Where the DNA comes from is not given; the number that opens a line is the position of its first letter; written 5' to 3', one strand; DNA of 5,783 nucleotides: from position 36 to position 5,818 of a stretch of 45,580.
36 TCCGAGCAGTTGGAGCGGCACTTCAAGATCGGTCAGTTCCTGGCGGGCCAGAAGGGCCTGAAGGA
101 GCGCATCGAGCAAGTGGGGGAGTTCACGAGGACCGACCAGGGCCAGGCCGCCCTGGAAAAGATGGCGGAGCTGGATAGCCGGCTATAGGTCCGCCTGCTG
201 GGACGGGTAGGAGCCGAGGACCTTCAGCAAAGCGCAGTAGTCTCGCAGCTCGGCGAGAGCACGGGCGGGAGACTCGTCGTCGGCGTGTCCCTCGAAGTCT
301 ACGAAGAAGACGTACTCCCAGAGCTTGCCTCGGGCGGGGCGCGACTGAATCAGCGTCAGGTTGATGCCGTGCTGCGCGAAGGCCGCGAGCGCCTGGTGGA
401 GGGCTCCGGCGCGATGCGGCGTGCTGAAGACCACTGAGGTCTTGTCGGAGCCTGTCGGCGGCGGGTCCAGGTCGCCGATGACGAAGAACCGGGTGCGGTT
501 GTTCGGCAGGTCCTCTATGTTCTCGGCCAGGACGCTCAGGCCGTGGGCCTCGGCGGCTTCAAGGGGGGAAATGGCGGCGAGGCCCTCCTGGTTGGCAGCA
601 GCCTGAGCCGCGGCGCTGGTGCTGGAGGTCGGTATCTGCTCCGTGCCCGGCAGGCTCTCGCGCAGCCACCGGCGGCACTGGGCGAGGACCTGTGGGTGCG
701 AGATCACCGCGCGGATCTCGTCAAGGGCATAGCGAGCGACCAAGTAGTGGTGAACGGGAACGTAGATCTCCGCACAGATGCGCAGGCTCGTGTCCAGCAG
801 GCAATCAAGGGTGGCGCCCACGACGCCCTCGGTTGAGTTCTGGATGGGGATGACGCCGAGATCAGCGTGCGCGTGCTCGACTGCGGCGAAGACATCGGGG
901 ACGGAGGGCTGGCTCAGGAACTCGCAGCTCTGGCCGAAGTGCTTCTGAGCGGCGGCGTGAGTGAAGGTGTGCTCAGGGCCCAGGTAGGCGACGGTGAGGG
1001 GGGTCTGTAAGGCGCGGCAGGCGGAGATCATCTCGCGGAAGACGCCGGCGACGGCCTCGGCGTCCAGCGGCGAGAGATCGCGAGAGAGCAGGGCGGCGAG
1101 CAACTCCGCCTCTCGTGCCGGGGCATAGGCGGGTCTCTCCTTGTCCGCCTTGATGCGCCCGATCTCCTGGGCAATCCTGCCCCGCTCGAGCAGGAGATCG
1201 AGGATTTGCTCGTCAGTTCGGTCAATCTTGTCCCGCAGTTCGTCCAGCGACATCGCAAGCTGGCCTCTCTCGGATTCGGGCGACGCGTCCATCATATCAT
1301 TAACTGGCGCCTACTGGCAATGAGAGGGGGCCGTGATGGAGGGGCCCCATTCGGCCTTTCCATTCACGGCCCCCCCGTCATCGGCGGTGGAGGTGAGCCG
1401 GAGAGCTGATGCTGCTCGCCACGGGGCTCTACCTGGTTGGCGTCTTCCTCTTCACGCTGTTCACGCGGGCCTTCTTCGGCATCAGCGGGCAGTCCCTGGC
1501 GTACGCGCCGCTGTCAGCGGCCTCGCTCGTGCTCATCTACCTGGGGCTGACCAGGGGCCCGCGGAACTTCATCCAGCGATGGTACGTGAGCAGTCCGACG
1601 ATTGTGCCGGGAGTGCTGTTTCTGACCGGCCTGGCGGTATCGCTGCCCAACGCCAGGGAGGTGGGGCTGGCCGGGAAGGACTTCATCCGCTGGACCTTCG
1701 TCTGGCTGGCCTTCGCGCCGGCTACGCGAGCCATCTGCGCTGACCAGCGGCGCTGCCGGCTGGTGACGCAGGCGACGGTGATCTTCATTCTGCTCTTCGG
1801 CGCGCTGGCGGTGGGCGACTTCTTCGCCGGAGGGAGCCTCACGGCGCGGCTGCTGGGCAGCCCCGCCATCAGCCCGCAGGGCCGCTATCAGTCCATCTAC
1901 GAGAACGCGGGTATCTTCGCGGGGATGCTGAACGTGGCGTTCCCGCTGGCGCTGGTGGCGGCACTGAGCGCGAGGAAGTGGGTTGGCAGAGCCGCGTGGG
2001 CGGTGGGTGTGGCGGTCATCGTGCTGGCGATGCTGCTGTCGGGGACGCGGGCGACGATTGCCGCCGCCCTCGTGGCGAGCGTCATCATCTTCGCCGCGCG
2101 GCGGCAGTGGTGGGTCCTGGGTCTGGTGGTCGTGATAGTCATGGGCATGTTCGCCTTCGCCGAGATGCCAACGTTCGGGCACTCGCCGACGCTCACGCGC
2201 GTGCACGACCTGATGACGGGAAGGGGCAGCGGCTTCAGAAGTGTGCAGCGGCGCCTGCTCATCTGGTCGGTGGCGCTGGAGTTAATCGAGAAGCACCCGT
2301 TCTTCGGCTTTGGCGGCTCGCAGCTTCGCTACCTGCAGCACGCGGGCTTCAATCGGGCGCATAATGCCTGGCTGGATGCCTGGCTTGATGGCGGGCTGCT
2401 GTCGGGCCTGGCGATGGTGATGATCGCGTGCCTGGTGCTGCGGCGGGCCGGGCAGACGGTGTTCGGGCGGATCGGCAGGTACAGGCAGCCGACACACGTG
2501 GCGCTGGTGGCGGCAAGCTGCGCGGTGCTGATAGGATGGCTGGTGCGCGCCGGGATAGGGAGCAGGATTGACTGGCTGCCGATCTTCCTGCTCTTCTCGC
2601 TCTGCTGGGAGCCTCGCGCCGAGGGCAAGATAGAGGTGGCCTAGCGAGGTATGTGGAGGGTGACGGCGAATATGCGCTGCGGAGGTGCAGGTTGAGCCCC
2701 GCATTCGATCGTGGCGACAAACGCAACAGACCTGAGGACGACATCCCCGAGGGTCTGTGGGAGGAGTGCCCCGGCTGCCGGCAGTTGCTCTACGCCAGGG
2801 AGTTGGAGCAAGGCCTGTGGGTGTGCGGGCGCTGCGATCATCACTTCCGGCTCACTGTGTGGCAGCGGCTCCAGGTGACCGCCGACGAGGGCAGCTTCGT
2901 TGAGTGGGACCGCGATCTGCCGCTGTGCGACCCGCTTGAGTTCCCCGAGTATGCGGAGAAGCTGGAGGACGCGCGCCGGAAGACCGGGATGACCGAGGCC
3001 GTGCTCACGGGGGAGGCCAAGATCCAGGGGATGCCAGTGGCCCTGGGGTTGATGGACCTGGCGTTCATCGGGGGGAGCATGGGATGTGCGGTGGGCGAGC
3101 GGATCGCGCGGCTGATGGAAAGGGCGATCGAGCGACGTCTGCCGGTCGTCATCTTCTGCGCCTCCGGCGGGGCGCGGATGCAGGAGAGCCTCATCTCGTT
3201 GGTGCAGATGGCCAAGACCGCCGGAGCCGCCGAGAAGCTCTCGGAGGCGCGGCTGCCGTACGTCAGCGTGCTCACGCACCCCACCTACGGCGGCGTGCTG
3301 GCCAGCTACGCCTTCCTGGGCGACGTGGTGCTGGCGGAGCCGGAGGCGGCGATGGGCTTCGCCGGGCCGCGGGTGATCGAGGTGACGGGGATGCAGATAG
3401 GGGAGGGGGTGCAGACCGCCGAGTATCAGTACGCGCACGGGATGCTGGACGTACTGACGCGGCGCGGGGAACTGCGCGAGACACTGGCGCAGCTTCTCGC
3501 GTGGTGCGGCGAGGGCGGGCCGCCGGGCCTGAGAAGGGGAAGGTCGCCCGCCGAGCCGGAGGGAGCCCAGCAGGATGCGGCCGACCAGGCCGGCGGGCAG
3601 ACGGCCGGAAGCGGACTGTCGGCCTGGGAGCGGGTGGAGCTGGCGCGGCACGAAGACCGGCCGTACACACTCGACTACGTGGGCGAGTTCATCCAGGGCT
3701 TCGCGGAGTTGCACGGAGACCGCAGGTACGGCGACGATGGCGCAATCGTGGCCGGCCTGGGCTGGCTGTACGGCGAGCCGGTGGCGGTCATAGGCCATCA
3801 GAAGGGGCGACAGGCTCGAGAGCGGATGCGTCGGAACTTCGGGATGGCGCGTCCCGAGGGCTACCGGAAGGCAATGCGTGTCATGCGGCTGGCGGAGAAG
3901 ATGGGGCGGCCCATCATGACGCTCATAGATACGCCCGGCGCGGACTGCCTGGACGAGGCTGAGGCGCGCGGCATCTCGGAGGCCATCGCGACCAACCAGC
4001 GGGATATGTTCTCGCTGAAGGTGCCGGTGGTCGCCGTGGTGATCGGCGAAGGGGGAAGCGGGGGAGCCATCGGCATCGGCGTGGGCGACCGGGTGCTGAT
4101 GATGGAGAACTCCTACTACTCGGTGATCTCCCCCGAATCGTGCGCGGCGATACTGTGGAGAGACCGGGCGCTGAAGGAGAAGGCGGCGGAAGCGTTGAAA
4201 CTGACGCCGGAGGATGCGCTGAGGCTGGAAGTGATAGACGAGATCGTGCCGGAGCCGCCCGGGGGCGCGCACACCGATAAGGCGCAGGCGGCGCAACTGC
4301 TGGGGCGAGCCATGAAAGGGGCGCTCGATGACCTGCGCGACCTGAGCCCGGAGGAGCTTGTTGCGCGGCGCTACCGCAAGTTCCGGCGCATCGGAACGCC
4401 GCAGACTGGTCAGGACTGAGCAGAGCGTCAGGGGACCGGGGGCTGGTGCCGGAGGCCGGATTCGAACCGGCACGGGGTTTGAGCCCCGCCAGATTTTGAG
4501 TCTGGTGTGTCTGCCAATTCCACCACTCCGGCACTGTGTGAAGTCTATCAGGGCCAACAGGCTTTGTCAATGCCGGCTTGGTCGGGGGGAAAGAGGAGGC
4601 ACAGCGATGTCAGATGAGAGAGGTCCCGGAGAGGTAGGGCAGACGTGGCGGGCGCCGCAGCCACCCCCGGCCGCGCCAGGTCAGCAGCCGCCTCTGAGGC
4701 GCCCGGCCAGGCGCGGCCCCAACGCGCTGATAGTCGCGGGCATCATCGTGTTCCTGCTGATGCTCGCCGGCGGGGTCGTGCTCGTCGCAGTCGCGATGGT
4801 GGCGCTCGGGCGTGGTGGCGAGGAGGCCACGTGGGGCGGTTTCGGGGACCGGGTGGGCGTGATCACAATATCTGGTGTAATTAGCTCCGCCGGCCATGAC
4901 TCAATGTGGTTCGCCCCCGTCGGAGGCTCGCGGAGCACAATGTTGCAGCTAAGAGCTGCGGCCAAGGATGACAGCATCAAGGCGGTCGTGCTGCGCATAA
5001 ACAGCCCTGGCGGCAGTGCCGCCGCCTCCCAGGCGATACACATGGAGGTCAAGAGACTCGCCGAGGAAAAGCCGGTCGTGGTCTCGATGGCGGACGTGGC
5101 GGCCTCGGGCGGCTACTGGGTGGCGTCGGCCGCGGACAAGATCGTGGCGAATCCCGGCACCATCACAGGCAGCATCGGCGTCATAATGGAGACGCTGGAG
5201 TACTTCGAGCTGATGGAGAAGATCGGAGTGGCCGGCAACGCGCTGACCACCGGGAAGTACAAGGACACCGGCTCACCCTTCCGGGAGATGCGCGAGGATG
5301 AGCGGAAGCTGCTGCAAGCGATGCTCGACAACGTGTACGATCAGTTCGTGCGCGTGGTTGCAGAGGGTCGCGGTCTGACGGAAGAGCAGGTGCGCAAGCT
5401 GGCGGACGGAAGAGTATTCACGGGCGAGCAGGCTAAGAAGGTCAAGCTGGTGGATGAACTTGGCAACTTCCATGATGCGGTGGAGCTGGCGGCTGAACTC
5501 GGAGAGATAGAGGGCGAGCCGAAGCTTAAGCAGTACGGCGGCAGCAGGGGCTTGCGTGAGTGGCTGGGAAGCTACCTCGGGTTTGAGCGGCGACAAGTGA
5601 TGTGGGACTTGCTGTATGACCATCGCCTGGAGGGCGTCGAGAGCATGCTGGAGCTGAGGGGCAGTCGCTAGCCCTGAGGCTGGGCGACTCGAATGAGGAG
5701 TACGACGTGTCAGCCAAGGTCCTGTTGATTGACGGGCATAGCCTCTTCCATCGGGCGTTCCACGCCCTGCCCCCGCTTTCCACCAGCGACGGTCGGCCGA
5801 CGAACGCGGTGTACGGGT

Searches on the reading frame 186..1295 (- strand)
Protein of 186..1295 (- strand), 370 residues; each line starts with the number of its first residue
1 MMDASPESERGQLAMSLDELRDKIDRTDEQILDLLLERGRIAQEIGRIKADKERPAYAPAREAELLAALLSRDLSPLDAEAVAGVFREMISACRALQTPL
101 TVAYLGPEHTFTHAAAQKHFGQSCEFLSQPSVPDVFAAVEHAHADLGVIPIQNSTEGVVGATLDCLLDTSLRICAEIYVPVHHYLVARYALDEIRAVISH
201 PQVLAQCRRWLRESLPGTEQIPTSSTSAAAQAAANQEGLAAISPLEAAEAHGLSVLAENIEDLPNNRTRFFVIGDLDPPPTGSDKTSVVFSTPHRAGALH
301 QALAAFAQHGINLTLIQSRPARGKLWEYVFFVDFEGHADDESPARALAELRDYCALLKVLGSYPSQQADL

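Call 13: search_protein_families(library=pfam, proteins=[window:186-1295:-], max_evalue=0.001)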
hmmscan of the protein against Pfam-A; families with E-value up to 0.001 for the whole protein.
window:186-1295:- (370 aa): 3 families
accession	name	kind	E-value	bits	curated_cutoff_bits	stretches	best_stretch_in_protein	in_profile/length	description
PF00800.23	PDT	-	5.7e-63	212.4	25.2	1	102-275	1-178/181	Prephenate dehydratase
PF01817.26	CM_2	-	3e-21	75.9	27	1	20-97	1-79/80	Chorismate mutase type II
PF01842.31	ACT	-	2.3e-12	46.9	27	1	287-351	2-65/66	ACT domain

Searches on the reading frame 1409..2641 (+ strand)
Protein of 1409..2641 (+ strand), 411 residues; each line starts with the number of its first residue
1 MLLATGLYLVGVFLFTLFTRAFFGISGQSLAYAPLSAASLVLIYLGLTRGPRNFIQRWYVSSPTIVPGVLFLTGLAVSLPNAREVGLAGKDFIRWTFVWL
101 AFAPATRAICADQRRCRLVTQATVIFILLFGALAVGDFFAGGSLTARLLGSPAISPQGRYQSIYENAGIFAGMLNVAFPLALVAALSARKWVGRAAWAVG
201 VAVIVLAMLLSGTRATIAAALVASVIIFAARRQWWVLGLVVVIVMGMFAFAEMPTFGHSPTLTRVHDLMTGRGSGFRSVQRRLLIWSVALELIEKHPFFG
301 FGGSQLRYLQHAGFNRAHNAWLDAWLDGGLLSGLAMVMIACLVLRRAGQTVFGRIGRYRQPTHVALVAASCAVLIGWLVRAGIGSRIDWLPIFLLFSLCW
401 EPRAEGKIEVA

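Call 12: search_protein_families(library=pfam, proteins=[window:1409-2641:+], max_evalue=0.001)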
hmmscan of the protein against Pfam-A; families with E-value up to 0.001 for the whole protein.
window:1409-2641:+ (411 aa): 1 family
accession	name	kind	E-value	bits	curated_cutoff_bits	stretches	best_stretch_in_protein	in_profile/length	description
PF04932.20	Wzy_C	-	6.3e-16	58.9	31.7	1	201-334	3-146/149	O-Antigen ligase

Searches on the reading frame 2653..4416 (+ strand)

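Call 12: search_protein_families(library=pfam, proteins=[window:2653-4416:+], max_evalue=0.001)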
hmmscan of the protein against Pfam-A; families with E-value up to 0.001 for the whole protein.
window:2653-4416:+ (588 aa): 3 families
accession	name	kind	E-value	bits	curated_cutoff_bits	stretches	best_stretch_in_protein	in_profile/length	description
PF03255.19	ACCA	-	1.3e-118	396.2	23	1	320-581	49-310/310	Acetyl co-enzyme A carboxylase carboxyltransferase-like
PF01039.27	Carboxyl_trans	-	3.3e-39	135.3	22.3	2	78-251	4-179/493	Carboxyl transferase domain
PF17848.7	Zn_ribbon_ACC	-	0.00034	21.2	24.5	1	36-61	1-26/26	Acetyl-CoA carboxylase zinc finger domain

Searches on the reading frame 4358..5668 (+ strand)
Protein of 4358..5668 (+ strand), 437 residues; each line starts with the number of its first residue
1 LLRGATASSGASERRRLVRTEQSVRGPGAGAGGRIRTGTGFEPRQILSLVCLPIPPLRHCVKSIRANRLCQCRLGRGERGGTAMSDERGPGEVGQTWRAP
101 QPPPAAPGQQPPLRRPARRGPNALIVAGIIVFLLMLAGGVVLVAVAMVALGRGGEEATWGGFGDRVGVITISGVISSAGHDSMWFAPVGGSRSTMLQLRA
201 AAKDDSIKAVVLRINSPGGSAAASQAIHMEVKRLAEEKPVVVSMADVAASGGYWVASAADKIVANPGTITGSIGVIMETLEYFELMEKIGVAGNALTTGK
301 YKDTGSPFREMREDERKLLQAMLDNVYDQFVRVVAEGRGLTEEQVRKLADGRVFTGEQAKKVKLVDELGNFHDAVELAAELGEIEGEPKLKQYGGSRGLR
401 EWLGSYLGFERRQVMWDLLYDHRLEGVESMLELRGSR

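Call 12: search_protein_families(library=pfam, proteins=[window:4358-5668:+], max_evalue=0.001)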
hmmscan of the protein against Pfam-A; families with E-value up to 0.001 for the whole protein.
window:4358-5668:+ (437 aa): 4 families
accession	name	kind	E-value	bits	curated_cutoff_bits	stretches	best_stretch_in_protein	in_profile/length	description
PF01343.23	Peptidase_S49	-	2.9e-57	193.4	24.9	1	233-383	2-152/154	Peptidase family S49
PF00574.28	CLP_protease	-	2.5e-06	28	20.2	1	193-261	32-98/182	Clp protease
PF25145.1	NfeD1b_N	-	5.6e-06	26.5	40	1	201-277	25-99/189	NfeD1b, N-terminal domain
PF01972.22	SDH_protease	-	6.2e-05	22.6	31.3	1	191-273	78-155/286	ClpP-like SDH-type serine proteinase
